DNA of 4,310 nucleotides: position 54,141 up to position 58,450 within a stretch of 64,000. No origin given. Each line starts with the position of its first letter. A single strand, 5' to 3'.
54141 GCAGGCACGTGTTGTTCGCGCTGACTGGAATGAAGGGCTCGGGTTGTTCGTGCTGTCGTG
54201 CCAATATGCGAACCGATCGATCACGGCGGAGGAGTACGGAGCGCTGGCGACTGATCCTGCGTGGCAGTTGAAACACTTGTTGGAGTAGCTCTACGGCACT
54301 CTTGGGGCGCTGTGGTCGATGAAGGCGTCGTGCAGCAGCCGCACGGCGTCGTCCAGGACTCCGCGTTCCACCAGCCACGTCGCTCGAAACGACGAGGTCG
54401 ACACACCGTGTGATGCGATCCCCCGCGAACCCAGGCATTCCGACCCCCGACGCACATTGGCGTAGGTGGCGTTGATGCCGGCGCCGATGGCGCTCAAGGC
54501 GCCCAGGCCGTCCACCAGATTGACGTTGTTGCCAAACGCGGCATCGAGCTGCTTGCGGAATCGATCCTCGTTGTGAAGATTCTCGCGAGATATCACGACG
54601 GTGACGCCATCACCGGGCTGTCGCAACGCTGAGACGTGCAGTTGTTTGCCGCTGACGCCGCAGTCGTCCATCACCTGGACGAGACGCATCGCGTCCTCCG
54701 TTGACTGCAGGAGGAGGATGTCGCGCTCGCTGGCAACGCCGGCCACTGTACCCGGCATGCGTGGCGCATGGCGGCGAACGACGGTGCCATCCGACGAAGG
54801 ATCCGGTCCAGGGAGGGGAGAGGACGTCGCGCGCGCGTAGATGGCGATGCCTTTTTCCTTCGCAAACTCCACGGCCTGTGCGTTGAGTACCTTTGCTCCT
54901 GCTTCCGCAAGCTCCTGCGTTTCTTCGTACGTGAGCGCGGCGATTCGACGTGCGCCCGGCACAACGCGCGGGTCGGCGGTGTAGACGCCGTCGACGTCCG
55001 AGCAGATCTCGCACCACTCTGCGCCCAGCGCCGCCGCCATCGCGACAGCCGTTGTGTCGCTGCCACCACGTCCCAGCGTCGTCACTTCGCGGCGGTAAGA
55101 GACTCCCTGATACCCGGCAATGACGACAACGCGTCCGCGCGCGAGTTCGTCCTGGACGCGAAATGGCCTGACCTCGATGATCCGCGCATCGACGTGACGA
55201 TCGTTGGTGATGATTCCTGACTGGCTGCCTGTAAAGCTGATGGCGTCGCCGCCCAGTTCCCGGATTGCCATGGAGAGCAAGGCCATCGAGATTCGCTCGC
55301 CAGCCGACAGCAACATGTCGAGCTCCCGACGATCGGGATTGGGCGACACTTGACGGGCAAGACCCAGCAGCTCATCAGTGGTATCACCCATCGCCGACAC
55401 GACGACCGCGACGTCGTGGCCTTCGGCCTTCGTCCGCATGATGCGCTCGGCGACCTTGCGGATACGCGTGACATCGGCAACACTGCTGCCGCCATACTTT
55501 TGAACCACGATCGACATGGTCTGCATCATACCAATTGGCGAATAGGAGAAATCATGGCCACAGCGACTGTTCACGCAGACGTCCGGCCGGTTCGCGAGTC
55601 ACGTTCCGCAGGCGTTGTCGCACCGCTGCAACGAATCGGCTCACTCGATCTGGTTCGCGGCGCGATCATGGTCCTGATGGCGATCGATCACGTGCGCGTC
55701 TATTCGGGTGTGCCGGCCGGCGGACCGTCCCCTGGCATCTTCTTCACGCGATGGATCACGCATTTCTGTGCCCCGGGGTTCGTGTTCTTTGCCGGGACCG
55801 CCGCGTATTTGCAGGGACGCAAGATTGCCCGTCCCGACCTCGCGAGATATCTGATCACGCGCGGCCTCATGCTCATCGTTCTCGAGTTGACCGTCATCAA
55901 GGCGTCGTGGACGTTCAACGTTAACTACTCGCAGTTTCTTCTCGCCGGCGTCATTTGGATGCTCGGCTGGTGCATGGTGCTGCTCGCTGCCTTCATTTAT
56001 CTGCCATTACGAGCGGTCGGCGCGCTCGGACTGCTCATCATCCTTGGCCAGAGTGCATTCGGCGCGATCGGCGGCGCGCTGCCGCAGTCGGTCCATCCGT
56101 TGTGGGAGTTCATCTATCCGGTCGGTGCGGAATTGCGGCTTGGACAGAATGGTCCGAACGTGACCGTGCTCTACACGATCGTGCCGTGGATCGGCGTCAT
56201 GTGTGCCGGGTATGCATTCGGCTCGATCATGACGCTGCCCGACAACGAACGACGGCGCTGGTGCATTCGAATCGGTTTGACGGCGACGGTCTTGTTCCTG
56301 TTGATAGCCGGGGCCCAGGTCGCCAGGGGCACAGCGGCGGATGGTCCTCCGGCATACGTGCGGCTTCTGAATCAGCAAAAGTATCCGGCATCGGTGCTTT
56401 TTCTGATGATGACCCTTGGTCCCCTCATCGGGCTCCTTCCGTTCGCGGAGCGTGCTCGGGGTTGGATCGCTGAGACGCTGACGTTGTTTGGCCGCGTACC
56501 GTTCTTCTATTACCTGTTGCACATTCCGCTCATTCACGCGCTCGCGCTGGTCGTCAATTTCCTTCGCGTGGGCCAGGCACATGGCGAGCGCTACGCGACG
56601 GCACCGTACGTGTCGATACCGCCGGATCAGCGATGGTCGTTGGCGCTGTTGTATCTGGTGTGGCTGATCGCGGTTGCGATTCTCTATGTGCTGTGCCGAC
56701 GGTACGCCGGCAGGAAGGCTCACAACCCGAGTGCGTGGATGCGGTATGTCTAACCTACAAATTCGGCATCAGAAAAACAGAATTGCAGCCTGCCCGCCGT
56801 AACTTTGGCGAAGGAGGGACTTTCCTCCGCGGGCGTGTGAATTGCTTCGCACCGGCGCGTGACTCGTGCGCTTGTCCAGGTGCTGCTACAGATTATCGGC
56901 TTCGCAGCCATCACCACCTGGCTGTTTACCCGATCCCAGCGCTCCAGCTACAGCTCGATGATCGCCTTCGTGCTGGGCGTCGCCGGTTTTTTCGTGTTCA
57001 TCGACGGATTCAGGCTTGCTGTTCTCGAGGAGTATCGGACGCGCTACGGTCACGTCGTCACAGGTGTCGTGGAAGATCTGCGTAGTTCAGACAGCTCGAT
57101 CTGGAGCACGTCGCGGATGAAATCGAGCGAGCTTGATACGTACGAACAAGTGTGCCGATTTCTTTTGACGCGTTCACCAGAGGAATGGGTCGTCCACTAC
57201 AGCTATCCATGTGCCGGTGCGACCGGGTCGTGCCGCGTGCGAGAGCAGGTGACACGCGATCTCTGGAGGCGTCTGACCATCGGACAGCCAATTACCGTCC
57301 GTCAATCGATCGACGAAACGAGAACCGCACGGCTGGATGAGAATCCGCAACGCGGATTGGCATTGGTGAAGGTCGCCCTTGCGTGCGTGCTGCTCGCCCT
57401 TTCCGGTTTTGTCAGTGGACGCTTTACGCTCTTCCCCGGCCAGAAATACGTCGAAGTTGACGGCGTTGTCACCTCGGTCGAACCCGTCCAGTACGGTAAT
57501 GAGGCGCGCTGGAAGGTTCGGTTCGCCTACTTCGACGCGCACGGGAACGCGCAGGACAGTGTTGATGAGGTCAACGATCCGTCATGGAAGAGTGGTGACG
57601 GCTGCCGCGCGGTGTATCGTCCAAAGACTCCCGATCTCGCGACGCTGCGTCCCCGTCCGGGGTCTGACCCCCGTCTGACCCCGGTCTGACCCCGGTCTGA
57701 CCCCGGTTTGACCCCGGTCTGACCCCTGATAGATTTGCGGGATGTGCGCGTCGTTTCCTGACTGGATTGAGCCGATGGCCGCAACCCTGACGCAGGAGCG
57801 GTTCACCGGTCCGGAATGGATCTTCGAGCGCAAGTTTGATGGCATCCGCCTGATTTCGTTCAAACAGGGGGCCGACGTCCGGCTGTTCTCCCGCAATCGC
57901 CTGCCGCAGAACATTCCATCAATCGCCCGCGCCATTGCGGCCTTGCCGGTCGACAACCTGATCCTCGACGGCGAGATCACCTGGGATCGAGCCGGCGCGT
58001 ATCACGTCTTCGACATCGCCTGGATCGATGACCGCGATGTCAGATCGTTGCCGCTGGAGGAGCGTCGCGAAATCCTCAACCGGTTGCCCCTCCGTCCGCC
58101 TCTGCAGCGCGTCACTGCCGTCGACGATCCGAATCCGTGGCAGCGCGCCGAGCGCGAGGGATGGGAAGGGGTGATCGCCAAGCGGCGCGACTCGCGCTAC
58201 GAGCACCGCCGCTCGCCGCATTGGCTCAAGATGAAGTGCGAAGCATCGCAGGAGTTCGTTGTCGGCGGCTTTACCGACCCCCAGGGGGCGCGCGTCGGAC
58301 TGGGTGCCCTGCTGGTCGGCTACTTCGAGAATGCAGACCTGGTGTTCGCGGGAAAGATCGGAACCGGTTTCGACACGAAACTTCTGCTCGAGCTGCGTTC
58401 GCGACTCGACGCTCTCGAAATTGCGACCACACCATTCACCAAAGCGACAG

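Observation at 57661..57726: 6 x 11-bp tandem array (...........) that supplies a three-frame stop, forms a G4-N7 G-quadruplex motif on the minus strand, and sits 16 nt upstream of the NHEJ ligase gene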

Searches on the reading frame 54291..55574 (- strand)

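Call 8: search_protein_families(library=pfam, proteins=[window:54291-55574:-])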
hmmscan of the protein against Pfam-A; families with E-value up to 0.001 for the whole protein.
window:54291-55574:- (427 aa): 1 family
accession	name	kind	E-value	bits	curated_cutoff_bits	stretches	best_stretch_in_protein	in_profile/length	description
PF00696.33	AA_kinase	-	4e-49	167.9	24.9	1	22-246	2-231/234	Amino acid kinase family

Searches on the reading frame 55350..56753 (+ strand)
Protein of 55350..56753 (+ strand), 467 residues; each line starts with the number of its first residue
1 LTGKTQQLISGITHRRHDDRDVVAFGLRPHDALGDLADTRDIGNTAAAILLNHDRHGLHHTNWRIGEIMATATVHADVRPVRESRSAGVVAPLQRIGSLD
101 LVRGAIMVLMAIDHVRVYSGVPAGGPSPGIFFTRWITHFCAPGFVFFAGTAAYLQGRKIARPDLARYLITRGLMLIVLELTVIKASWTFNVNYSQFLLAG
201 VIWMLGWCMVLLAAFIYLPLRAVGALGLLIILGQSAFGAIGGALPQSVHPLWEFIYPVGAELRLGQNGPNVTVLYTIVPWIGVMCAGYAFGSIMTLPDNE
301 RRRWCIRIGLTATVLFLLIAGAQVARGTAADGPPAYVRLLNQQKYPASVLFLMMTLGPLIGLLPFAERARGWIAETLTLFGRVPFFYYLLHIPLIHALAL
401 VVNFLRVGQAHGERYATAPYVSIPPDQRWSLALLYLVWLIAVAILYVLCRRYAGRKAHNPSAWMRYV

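Call 8: search_protein_families(library=pfam, proteins=[window:55350-56753:+])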
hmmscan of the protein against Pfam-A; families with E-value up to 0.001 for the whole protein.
window:55350-56753:+ (467 aa): 2 families
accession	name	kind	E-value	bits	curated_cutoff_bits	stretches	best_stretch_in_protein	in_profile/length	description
PF07786.18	HGSNAT_cat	-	8.2e-16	58.6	22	1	95-305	1-195/222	Heparan-alpha-glucosaminide N-acetyltransferase, catalytic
PF01757.29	Acyl_transf_3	-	1.5e-05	24.7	31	1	97-446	2-324/326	Acyltransferase domain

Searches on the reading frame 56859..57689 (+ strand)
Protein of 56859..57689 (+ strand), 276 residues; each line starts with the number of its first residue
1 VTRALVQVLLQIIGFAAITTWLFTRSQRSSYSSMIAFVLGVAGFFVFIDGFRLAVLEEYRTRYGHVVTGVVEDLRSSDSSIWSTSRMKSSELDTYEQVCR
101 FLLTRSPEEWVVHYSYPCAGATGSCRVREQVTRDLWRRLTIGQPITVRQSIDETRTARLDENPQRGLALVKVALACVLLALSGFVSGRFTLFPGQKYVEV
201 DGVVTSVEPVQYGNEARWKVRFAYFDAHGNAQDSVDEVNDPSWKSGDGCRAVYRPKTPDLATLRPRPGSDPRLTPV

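Call 8: search_protein_families(library=pfam, proteins=[window:56859-57689:+])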
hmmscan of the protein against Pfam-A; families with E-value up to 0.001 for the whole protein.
window:56859-57689:+ (276 aa): 1 family
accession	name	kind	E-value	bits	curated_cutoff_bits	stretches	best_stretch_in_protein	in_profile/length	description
PF13567.11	DUF4131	-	5.7e-05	23.3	31.6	0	9-75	9-77/165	Domain of unknown function (DUF4131)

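Call 43: search_protein_families(library=pfam, proteins=[window:56859-57689:+], max_evalue=10)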
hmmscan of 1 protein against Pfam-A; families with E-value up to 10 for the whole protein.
window:56859-57689:+ (276 aa): 3 families
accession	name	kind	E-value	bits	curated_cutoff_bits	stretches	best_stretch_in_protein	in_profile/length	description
PF13567.11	DUF4131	-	5.7e-05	23.3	31.6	2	9-75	9-77/165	Domain of unknown function (DUF4131)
PF04796.18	RepA_C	-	0.17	12.6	26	1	83-136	21-77/181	Plasmid encoded RepA protein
PF07331.16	TctB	-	0.47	11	29.1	1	8-53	84-134/137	Tripartite tricarboxylate transporter TctB family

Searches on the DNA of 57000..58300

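Call 54: search_rna_families(source=window, start=57000, end=58300, threshold=evalue, max_evalue=1)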
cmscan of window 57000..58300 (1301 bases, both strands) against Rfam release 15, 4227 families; matches with E-value up to 1: 0.
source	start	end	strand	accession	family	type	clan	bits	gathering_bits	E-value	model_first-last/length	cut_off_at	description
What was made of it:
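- No Rfam family matches (call 54).
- Tried and rejected: Known structured RNA: Rfam with permissive filters on 57000-58300 gave no match at E<=1 (call 54).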
